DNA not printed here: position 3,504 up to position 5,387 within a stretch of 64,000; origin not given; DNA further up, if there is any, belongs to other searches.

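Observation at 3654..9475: Tandemly duplicated ECF sigma / zf-HC2 anti-sigma / CHASE2-like membrane protein modules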

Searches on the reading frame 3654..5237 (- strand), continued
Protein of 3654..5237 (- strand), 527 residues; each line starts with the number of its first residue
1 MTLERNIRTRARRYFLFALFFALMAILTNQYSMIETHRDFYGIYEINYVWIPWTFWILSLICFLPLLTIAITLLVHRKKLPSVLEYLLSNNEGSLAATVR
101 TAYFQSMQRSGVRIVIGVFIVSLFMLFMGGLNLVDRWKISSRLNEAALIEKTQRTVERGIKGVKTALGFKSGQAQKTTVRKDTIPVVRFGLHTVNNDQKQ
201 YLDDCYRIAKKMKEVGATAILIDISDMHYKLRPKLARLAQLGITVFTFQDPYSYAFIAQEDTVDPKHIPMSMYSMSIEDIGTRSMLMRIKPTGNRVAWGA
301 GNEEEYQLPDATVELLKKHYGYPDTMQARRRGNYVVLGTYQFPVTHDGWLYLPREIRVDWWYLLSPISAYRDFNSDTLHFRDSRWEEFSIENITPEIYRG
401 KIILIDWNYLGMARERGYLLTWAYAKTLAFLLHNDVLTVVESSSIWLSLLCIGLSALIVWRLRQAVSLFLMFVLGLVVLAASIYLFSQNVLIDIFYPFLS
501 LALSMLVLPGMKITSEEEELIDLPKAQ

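Call 43: find_encoding_contigs(protein=P0053, flank=4000, max_places=2)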
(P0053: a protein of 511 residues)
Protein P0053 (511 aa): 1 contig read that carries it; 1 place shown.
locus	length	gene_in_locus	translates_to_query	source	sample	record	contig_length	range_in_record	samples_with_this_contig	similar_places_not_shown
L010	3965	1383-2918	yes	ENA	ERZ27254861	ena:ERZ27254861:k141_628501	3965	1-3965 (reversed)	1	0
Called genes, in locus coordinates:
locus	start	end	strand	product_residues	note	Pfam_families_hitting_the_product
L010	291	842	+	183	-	PF07638:Sigma70_ECF (weak), PF04542:Sigma70_r2, PF08281:Sigma70_r4_2, PF04545:Sigma70_r4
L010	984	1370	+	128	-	PF13490:zf-HC2 (weak)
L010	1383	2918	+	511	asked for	-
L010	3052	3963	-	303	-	?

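Call 60: predict_structure(alignment_id=A3)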
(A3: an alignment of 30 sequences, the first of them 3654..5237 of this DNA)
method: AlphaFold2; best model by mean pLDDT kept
length: 527 residues; sequences in the alignment: 30
mean_pLDDT: 81.7   pTM: 0.76
mean pLDDT of the five models: 81.7, 79.6, 78.8, 78.0, 77.2
residues with pLDDT >= 90: 224; 70-90: 191; 50-70: 87; < 50: 25
segments of 3 or more residues with pLDDT < 50: 38-41, 168-181, 300-303
pLDDT, mean of each block of 10 residues (from residue 1): 70 91 91 60 63 87 84 80 69 60 75 90 89 80 72 63 51 38 80 91 96 97 88 92 93 78 72 86 80 67 70 96 93 93 93 72 79 87 88 89 91 69 92 92 92 96 92 94 90 92 93 79 61
secondary structure, 60 per line:
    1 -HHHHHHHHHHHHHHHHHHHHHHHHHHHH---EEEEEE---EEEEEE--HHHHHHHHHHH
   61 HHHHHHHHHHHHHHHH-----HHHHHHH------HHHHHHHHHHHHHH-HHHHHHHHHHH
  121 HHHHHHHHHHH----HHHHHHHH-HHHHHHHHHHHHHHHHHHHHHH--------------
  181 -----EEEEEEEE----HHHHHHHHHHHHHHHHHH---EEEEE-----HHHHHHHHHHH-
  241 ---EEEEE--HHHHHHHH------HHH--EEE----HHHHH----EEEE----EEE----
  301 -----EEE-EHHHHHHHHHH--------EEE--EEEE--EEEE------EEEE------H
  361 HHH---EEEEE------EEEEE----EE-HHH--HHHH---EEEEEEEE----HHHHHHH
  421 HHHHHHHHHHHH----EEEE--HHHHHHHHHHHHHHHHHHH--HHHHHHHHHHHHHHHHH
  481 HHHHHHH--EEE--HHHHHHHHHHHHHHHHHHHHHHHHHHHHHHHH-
elements in order: H2-29 E33-38 E42-47 H50-76 H82-88 H95-108 H110-131 H136-143 H145-166 E186-193 H198-215 E219-223 H229-239 E244-248 H251-258 E270-272 H277-281 E286-289 E294-296 E306-308 H311-320 E329-331 E334-337 E340-343 E350-353 H360-363 E367-371 E378-382 H395-398 E402-409 H414-432 E437-440 H443-461 H464-487 E490-492 H495-526

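Call 66: fold_search(model_id=the predicted structure, library=pdb)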
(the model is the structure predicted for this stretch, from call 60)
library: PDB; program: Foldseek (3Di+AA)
matches with E <= 10: 171; with E <= 0.001: 0
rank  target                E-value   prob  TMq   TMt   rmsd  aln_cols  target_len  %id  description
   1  8trg_A                4.5e-01  0.08  0.09  0.13  23.4       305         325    8  Structure of full-length LexA bound to a RecA filament (released 2023-11-15)
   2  2g88                  7.5e-01  0.06  0.09  0.13  14.7       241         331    9  MSRECA-dATP COMPLEX (released 2006-05-16)
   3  2zrl                  9.7e-01  0.07  0.10  0.14  21.8       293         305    8  MsRecA Q196A dATP FORM II' (released 2008-12-09)
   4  7w72_S                1.0e+00  0.02  0.07  0.07  23.0       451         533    9  Structure of a human glycosylphosphatidylinositol (GPI) transamidase (released 2022-02-16)
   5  1qzx_A                1.1e+00  0.12  0.11  0.13  20.9       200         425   12  Crystal structure of the complete core of archaeal SRP and implications for inter-domain communication (released 2003-11-18)
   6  7wld_S                1.2e+00  0.01  0.06  0.06  24.0       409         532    7  Cryo-EM structure of the human glycosylphosphatidylinositol transamidase complex at 2.53 Angstrom resolution (released 2022-04-27)
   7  9ri9_B                1.3e+00  0.05  0.08  0.06  25.3       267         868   12  Cryo-EM structure of the tomato NRC3 hexameric resistosome (released 2025-07-23)
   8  4h83_A                1.5e+00  0.33  0.10  0.15   5.8        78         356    5  Crystal structure of Mandelate racemase/muconate lactonizing enzyme (EFI target:502127) (released 2012-10-10)
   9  8amd_A                1.7e+00  0.06  0.13  0.18  17.4       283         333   11  Cryo-EM structure of the RecA presynaptic filament from S.pneumoniae (released 2023-03-22)
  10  2odw                  1.9e+00  0.04  0.09  0.13  21.4       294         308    9  MSrecA-ATP-GAMA-S complex (released 2007-06-19)
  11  9ria_C                2.1e+00  0.04  0.08  0.06  26.8       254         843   10  Cryo-EM structure of tomato NRC3-AVRcap1b complex (released 2025-07-23)
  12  2zrc                  2.1e+00  0.03  0.09  0.12  15.5       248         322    9  MsRecA Q196N Form IV (released 2008-12-09)
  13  3fk4_B                2.3e+00  0.07  0.08  0.10   8.2       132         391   12  Crystal structure of RuBisCO-like protein from Bacillus Cereus ATCC 14579 (released 2009-01-13)
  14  2zrh                  2.3e+00  0.03  0.10  0.13  22.1       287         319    8  MsRecA Q196A form IV (released 2008-12-09)
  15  3mca_A                2.4e+00  0.07  0.11  0.14  11.8       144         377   10  Structure of the Dom34-Hbs1 Complex and implications for its role in No-Go decay (released 2010-10-06)
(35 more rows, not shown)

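Call 71: find_related_loci(query=A7, collection=genome_contigs, flank=4000)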
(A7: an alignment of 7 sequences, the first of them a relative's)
Query A7 (520 aa) in genome_contigs; peptide patterns used: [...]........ (x = any residue, [..] = any of these).
24 stretches matched a pattern; 1 encode a relative of the query (tblastn E <= 1e-3); 1 distinct loci.
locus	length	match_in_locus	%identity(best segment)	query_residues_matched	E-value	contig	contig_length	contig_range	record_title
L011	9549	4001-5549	32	1-507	1e-34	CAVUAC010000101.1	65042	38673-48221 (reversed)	MAG: uncultured Bacteroidetes bacterium isolate MFD04408.bin.2.163 genome assembly, contig: contig_99133, whole genome s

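Call 79: find_encoding_contigs(protein=P0112, flank=4000, max_places=2)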
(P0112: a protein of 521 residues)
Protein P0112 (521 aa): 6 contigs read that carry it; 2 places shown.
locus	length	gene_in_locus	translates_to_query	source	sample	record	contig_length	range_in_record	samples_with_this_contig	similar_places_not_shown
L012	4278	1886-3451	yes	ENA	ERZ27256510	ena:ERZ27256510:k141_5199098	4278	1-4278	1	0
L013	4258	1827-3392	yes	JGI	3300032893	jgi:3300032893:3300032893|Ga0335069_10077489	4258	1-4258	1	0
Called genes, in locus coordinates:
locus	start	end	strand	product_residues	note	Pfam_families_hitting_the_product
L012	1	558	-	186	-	?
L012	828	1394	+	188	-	PF04542:Sigma70_r2, PF08281:Sigma70_r4_2, PF04545:Sigma70_r4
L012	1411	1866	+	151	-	-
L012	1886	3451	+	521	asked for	-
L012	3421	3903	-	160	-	-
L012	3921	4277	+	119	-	?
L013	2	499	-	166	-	?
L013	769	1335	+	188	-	PF04542:Sigma70_r2, PF08281:Sigma70_r4_2, PF04545:Sigma70_r4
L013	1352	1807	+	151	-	-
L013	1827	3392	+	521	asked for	-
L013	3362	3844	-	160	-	-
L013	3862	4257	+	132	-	?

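Call 80: find_encoding_contigs(protein=P0125, flank=4000, max_places=2)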
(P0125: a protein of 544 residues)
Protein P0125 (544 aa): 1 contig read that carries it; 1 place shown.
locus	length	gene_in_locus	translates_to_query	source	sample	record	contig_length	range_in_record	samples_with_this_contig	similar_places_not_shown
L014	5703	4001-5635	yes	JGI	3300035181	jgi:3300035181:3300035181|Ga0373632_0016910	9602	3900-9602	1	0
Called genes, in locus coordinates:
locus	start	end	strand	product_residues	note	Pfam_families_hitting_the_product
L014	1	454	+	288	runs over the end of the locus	PF03167:UDG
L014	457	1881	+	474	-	PF00772:DnaB, PF13481:AAA_25, PF03796:DnaB_C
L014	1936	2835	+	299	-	PF07313:AmiA-like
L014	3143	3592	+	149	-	PF04542:Sigma70_r2, PF08281:Sigma70_r4_2, PF04545:Sigma70_r4 (weak)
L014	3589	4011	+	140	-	-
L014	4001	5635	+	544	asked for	-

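Call 81: find_encoding_contigs(protein=P0046, flank=4000, max_places=3)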
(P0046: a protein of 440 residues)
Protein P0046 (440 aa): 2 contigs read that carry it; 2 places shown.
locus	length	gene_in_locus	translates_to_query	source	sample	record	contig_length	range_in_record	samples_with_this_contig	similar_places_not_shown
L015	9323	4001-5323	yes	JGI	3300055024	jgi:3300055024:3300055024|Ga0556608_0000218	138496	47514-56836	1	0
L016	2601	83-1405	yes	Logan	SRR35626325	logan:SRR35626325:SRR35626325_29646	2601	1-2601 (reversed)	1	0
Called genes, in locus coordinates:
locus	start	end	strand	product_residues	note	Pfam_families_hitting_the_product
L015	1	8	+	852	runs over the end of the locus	PF07228:SpoIIE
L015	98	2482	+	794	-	PF07228:SpoIIE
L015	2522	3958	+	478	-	PF07228:SpoIIE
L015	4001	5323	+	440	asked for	-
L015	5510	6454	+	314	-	-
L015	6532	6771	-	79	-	PF00180:Iso_dh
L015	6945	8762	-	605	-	PF02838:Glyco_hydro_20b (weak), PF07555:NAGidase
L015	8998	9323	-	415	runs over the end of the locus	PF00180:Iso_dh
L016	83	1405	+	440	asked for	-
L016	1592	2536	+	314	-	-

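Call 92: find_related_loci(query=window:3654-5237:-, collection=metagenome_contigs, flank=8000)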
Query window:3654-5237:- (527 aa) in metagenome_contigs; peptide patterns used: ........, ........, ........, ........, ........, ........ (x = any residue, [..] = any of these).
56 stretches matched a pattern, but none encodes a relative of the query by tblastn (E <= 1e-3).

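Call 93: find_related_loci(query=A7, collection=metagenome_contigs, flank=3500)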
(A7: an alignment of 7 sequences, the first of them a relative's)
Query A7 (520 aa) in metagenome_contigs; peptide patterns used: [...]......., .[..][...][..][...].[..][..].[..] (x = any residue, [..] = any of these).
494 stretches matched a pattern; 8 encode a relative of the query (tblastn E <= 1e-3); 8 distinct loci.
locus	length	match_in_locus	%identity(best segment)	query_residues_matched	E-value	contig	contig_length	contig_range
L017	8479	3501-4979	34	1-504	2e-82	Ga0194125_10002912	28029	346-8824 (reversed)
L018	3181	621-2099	33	1-504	4e-81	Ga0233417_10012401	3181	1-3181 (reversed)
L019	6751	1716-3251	31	1-504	5e-65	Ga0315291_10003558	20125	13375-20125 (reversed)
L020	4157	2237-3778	30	1-505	2e-56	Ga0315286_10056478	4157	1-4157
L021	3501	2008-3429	29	51-505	2e-52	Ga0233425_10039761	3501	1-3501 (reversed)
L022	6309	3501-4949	33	1-498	2e-71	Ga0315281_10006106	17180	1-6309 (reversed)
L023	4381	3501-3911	42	371-505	1e-24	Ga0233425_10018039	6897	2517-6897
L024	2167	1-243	54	428-507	8e-22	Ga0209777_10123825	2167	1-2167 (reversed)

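Call 98: search_protein_families(library=pfam, proteins=[P0105, P0117, P0127, P0119, P0120, P0033, P0046, P0031], max_evalue=0.01)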
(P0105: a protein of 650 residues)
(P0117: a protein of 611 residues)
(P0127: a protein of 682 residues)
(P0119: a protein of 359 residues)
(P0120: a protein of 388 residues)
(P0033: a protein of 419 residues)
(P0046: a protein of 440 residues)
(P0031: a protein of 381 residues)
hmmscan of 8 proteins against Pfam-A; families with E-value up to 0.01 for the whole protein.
P0105 (650 aa): 2 families
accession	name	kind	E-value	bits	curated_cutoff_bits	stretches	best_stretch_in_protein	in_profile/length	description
PF07228.17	SpoIIE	-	7.9e-46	156.9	25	1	459-649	3-191/192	Stage II sporulation protein E (SpoIIE)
PF00274.25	Glycolytic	-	0.0024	17.2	22.2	0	470-566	13-107/349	Fructose-bisphosphate aldolase class-I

P0117 (611 aa): 2 families
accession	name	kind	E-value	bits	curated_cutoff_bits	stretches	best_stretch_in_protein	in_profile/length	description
PF05226.16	CHASE2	-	2.2e-49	168.8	26.3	1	16-304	2-255/257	CHASE2 domain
PF00211.25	Guanylate_cyc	-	1.2e-26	93.9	21.9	1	404-574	8-174/183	Adenylate and Guanylate cyclase catalytic domain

P0127 (682 aa): 2 families
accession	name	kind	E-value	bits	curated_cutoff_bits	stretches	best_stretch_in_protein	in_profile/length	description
PF05226.16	CHASE2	-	1.5e-42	146.4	26.3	1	19-333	3-252/257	CHASE2 domain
PF00211.25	Guanylate_cyc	-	8.1e-27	94.4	21.9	1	434-610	6-176/183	Adenylate and Guanylate cyclase catalytic domain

P0119 (359 aa): 1 family
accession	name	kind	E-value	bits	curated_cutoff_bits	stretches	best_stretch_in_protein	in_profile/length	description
PF05226.16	CHASE2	-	5.3e-28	98.7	26.3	1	5-232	86-252/257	CHASE2 domain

P0120 (388 aa): 1 family
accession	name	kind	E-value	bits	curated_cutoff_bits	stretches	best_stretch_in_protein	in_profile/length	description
PF05226.16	CHASE2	-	3.3e-33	115.8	26.3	1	29-320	13-252/257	CHASE2 domain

P0033 (419 aa): 1 family
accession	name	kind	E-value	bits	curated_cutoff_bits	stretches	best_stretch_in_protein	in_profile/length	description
PF05226.16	CHASE2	-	4.3e-06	26.9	26.3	1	78-310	58-225/257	CHASE2 domain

P0046 (440 aa): 1 family
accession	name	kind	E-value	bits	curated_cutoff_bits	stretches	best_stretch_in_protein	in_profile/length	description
PF13398.12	Peptidase_M50B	-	0.0023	18.1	26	1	313-383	88-155/201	Peptidase M50B-like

P0031 (381 aa): 0 families
